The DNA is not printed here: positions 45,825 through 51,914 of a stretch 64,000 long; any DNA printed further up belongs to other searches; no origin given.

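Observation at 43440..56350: Compositionally foreign ~13-kb island wedged between hisIE and mpg, holding only one locus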

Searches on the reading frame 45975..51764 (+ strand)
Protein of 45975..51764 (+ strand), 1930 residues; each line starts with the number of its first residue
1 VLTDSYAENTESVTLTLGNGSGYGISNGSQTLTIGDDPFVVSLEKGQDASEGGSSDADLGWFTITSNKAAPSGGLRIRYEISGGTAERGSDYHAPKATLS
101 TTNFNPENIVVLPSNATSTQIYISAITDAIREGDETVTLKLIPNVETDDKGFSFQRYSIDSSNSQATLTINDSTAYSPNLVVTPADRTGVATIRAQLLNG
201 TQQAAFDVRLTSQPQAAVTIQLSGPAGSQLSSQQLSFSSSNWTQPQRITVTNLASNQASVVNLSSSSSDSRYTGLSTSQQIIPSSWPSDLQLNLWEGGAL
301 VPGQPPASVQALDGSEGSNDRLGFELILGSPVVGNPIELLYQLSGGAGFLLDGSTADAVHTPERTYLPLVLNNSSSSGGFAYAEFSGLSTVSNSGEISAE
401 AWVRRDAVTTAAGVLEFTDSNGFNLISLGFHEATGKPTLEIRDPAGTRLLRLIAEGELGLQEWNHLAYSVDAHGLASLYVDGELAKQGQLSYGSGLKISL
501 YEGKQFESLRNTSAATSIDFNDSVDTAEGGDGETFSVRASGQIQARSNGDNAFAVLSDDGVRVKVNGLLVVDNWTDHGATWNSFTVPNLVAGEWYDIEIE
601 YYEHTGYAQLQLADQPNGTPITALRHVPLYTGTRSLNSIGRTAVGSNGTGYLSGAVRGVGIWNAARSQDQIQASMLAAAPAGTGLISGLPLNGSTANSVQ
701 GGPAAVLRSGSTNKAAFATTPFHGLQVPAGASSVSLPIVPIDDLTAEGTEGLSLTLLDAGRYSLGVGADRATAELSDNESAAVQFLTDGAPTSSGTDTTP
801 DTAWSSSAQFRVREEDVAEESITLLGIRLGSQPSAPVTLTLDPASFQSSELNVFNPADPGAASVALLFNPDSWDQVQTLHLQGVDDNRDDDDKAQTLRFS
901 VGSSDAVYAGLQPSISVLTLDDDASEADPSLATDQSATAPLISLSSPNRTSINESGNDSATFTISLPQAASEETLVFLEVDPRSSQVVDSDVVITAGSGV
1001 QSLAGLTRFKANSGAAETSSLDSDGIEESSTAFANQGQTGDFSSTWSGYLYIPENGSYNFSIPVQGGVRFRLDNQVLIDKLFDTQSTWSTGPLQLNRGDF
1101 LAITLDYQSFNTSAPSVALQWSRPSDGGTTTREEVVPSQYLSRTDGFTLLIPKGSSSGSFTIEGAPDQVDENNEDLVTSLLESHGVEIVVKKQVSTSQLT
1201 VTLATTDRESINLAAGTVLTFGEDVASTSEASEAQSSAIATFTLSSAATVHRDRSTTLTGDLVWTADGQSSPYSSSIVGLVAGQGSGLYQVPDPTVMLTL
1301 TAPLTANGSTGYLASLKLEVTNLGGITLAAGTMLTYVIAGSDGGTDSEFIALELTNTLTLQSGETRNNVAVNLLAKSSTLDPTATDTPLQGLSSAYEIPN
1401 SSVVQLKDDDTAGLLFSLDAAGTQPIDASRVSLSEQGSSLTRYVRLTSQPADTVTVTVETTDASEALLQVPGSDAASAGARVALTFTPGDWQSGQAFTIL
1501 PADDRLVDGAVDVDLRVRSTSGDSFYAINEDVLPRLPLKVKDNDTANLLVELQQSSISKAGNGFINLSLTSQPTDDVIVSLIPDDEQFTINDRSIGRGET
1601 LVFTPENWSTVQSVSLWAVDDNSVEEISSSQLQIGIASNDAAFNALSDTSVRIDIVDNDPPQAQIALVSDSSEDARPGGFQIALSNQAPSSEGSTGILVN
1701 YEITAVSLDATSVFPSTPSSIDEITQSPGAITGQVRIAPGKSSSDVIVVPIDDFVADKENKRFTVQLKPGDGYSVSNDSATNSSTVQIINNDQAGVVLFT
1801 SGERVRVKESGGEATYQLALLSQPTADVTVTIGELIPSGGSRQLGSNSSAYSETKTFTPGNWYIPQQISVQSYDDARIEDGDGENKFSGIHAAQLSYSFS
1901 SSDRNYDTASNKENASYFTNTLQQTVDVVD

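Call 77: search_protein_families(library=ncbifam, proteins=[window:45975-51764:+], max_evalue=0.01)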
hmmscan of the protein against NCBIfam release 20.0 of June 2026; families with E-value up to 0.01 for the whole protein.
window:45975-51764:+ (1930 aa): 2 families
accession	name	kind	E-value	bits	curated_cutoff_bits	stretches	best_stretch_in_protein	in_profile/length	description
NF041776.1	xylosidase_Xyl3A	equivalog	1e-07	30.3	1250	1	527-612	481-566/846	xylan 1,4-beta-xylosidase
TIGR00845.1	caca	equivalog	0.0028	15.5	679.85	0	75-156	428-498/921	sodium/calcium exchanger 1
